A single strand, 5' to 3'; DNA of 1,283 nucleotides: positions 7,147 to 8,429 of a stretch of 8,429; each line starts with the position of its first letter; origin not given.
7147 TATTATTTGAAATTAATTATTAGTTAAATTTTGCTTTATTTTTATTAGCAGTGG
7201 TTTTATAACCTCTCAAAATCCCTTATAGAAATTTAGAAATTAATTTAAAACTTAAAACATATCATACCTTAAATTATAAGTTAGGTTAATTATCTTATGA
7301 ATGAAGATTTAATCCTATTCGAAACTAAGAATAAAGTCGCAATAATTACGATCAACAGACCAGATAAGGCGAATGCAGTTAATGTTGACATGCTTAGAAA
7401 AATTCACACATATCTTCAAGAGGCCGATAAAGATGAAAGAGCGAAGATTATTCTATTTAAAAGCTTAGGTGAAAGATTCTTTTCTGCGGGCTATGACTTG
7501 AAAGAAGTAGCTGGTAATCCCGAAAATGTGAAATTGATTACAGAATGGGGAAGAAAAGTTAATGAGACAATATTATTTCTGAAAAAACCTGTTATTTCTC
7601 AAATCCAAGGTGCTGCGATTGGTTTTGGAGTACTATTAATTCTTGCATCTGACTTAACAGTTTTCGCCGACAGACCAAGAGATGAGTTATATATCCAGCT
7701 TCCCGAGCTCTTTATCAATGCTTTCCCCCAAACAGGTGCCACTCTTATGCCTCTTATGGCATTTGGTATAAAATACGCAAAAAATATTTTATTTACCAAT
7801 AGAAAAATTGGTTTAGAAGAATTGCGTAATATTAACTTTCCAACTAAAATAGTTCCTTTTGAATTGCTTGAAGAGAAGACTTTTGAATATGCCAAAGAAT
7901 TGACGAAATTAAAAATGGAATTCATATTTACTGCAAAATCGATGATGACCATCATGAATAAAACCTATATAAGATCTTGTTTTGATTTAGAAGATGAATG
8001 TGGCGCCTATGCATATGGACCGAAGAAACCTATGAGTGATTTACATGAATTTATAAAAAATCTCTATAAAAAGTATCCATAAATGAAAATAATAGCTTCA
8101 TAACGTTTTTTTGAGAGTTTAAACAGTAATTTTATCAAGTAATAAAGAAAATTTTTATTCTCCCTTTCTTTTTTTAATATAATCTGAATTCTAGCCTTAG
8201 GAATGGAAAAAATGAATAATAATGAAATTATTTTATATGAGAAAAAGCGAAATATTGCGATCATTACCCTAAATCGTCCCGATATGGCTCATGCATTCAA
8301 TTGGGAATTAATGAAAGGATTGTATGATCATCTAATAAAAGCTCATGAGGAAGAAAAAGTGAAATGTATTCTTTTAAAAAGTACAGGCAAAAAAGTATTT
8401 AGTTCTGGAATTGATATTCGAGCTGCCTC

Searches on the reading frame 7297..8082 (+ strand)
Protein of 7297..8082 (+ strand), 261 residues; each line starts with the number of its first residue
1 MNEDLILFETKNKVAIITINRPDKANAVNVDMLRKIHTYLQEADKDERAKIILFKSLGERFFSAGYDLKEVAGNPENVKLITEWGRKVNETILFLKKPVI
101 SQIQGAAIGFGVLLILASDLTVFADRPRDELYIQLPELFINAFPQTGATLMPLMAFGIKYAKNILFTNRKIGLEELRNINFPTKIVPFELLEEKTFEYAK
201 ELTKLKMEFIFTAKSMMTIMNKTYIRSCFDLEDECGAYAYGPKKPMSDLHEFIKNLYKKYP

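Call 7: search_protein_families(library=pfam, proteins=[window:7297-8082:+], max_evalue=0.01)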
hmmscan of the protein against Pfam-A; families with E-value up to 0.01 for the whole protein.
window:7297-8082:+ (261 aa): 2 families
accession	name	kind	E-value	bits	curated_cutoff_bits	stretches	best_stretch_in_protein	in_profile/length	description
PF00378.25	ECH_1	-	4.7e-33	115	27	1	9-220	1-209/251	Enoyl-CoA hydratase/isomerase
PF16113.10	ECH_2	-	6.9e-22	78.8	27.2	1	15-193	2-179/335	Enoyl-CoA hydratase/isomerase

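Call 26: search_protein_families(library=ncbifam, proteins=[window:7297-8082:+], max_evalue=0.01)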
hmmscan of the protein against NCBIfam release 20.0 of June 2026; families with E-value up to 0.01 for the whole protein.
window:7297-8082:+ (261 aa): 70 families (the best 25 are shown)
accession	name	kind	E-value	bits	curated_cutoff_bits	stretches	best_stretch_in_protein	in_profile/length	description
NF005802.0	PRK07657.1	equivalog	5.8e-29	101.4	363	1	6-218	5-215/260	enoyl-CoA hydratase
NF004475.0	PRK05809.1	subfamily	6.7e-26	91.3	394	1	4-234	4-231/260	short-chain-enoyl-CoA hydratase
NF051848.1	EnCoAHydtEchA19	equivalog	1.9e-25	89.9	400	1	6-204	2-199/258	enoyl-CoA hydratase EchA19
NF006128.0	PRK08272.1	subfamily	7.7e-25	87.8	257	2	4-77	13-85/308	crotonase/enoyl-CoA hydratase family protein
NF006140.0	PRK08290.1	subfamily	8.9e-25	87.5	280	1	2-207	6-227/292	enoyl-CoA hydratase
NF004840.0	PRK06190.1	equivalog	4.9e-24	85.3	253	1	2-234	2-230/260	enoyl-CoA hydratase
NF005803.0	PRK07658.1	equivalog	5.7e-23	81.6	313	1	6-223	4-214/257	enoyl-CoA hydratase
NF005496.0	PRK07110.1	domain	5.5e-22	78.1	215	1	3-240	4-234/249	polyketide synthase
NF006008.0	PRK08139.1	equivalog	8.2e-22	78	313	1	2-217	9-220/266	enoyl-CoA hydratase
NF007239.0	PRK09674.1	equivalog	1e-21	77.6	371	1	3-223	3-217/257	2,3-dehydroadipyl-CoA hydratase PaaF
NF042430.2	EnCoAhydt_DpgD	equivalog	1.3e-21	77.2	400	1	9-204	2-199/258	enoyl-CoA-hydratase DpgD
NF005126.0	PRK06563.1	subfamily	2e-21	76.5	261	1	4-203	7-203/263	crotonase/enoyl-CoA hydratase family protein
NF004857.0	PRK06210.1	equivalog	7.1e-21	74.8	341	1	3-205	7-216/275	enoyl-CoA hydratase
NF004796.0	PRK06144.1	subfamily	1.7e-20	73.6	272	1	2-205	6-208/262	enoyl-CoA hydratase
NF004517.0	PRK05862.1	equivalog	2.9e-20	72.8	396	1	1-217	1-211/257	enoyl-CoA hydratase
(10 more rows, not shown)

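Call 72: find_homologous_proteins(query=window:7297-8082:+, max_evalue=1e-80)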
Query window:7297-8082:+ (261 aa): 348 proteins with E <= 1e-80 among 1144 candidates; the best 120 are listed. Only proteins of 143 to 457 residues were searched: fused or split forms outside these lengths cannot appear, so this answer is no evidence that the protein stands alone or is whole; lengths 'longer' or 'shorter' looks for them.
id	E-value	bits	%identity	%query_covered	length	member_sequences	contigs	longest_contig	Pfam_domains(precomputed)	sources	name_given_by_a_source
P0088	1.4e-167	573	100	100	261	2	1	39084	PF00378.26,PF16113.11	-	-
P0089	1.8e-161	553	96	100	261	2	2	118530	PF00378.26,PF16113.11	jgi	-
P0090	7.6e-146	502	87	100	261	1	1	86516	PF00378.26,PF16113.11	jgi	jgi:enoyl-CoA hydratase/carnithine racemase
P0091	2.7e-145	500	84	100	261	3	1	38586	PF00378.26,PF16113.11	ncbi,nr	ncbi:MAG: putative Enoyl-CoA hydratase [Promethearchaeota archaeon]|nr:MAG: putative Enoyl-CoA hydra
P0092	3.4e-144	497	84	100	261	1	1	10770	PF00378.26,PF16113.11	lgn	-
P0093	2.8e-143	494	83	100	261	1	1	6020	PF00378.26,PF16113.11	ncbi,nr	ncbi:MAG: hypothetical protein GF317_20575 [Candidatus Lokiarchaeota archaeon]|nr:hypothetical prote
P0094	2.4e-142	491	83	100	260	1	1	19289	PF00378.26,PF16113.11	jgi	-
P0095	5.3e-138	476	82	100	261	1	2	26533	PF00378.26,PF16113.11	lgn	-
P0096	2.2e-133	461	76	100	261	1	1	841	PF00378.26,PF16113.11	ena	-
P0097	1.3e-132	459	79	98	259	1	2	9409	PF00378.26,PF16113.11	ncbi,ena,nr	ncbi:MAG: enoyl-CoA hydratase/isomerase family protein [Promethearchaeota archaeon]|nr:MAG: enoyl-Co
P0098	1.5e-130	452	77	100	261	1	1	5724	PF00378.26,PF16113.11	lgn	-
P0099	1.0e-129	449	76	100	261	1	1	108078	PF00378.26,PF16113.11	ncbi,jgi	ncbi:MAG: enoyl-CoA hydratase/isomerase family protein [Promethearchaeota archaeon]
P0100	1.3e-128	446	77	98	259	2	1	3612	PF00378.26,PF16113.11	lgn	-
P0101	2.0e-127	442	75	99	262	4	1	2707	PF00378.26,PF16113.11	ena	-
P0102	1.0e-123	430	81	90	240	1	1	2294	PF00378.26,PF16113.11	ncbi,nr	ncbi:MAG: hypothetical protein GF353_06725, partial [Candidatus Lokiarchaeota archaeon]|nr:hypotheti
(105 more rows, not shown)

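Call 73: find_encoding_contigs(protein=P0089, flank=10000, max_places=3)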
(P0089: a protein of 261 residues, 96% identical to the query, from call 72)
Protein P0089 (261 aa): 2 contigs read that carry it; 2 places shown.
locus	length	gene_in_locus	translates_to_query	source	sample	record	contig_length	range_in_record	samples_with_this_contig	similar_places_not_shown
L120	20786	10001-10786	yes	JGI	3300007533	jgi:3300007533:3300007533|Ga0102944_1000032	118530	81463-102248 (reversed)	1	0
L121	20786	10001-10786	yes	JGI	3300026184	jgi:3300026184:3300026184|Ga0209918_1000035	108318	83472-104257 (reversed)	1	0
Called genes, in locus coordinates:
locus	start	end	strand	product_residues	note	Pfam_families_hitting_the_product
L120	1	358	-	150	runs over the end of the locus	-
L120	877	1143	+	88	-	PF00736:EF1_GNE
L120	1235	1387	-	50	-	-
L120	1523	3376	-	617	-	PF02518:HATPase_c, PF13589:HATPase_c_3, PF01119:DNA_mis_repair, PF08676:MutL_C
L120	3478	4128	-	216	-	PF04191:PEMT, PF04140:ICMT (weak)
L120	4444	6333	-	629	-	PF02129:Peptidase_S15, PF00561:Abhydrolase_1 (weak), PF12146:Hydrolase_4 (weak)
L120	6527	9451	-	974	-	PF01624:MutS_I, PF05188:MutS_II, PF05192:MutS_III, PF05190:MutS_IV, PF00488:MutS_V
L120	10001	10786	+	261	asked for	PF00378:ECH_1, PF16113:ECH_2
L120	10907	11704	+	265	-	PF00378:ECH_1, PF16113:ECH_2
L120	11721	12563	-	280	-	PF00561:Abhydrolase_1, PF12146:Hydrolase_4, PF12697:Abhydrolase_6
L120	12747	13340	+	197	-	PF01558:POR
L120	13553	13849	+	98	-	PF13237:Fer4_10 (faint), PF12838:Fer4_7 (faint), PF12837:Fer4_6 (weak), PF00037:Fer4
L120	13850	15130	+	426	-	PF01855:POR_N, PF17147:PFOR_II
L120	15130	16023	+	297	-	PF02775:TPP_enzyme_C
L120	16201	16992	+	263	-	-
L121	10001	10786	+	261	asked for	PF00378:ECH_1, PF16113:ECH_2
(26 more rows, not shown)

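Call 74: find_encoding_contigs(protein=P0090, flank=8000, max_places=2)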
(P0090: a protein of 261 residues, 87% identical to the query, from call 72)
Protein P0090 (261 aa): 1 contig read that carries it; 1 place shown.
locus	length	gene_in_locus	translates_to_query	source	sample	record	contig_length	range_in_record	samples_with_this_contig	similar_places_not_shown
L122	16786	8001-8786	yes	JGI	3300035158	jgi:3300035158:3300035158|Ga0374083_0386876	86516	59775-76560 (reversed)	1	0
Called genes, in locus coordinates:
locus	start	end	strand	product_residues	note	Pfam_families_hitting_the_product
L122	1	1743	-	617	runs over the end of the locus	PF02518:HATPase_c, PF13589:HATPase_c_3, PF01119:DNA_mis_repair, PF08676:MutL_C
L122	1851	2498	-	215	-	PF04140:ICMT, PF04191:PEMT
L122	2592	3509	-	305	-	PF01261:AP_endonuc_2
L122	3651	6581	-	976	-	PF01624:MutS_I, PF05188:MutS_II, PF05192:MutS_III, PF05190:MutS_IV, PF00488:MutS_V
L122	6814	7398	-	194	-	-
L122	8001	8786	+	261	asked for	PF00378:ECH_1, PF16113:ECH_2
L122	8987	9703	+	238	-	PF00378:ECH_1, PF16113:ECH_2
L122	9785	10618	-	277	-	PF12146:Hydrolase_4, PF00561:Abhydrolase_1, PF12697:Abhydrolase_6, PF20408:Abhydrolase_11 (faint), PF00326:Peptidase_S9 (faint)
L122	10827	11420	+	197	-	PF01558:POR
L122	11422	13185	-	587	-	PF00989:PAS, PF08448:PAS_4 (weak), PF13426:PAS_9, PF08447:PAS_3, PF00989:PAS, PF13426:PAS_9, PF00512:HisKA, PF02518:HATPase_c, +5 more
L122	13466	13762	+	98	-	PF12838:Fer4_7 (faint), PF13237:Fer4_10 (faint), PF14697:Fer4_21 (faint), PF13187:Fer4_9 (faint), PF12837:Fer4_6 (weak), PF00037:Fer4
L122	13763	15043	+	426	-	PF01855:POR_N, PF17147:PFOR_II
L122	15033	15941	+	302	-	PF02775:TPP_enzyme_C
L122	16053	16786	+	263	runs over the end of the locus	-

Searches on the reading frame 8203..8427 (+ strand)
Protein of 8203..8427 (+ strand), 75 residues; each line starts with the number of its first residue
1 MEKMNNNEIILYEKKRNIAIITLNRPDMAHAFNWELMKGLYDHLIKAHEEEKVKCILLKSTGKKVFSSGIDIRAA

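Call 7: search_protein_families(library=pfam, proteins=[window:8203-8427:+], max_evalue=0.01)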
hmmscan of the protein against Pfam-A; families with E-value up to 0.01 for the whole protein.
window:8203-8427:+ (75 aa): 2 families
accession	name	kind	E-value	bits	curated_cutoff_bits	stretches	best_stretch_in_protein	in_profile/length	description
PF16113.10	ECH_2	-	3.9e-11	43.5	27.2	1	19-74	2-57/335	Enoyl-CoA hydratase/isomerase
PF00378.25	ECH_1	-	7.5e-11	42.3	27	1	13-74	1-61/251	Enoyl-CoA hydratase/isomerase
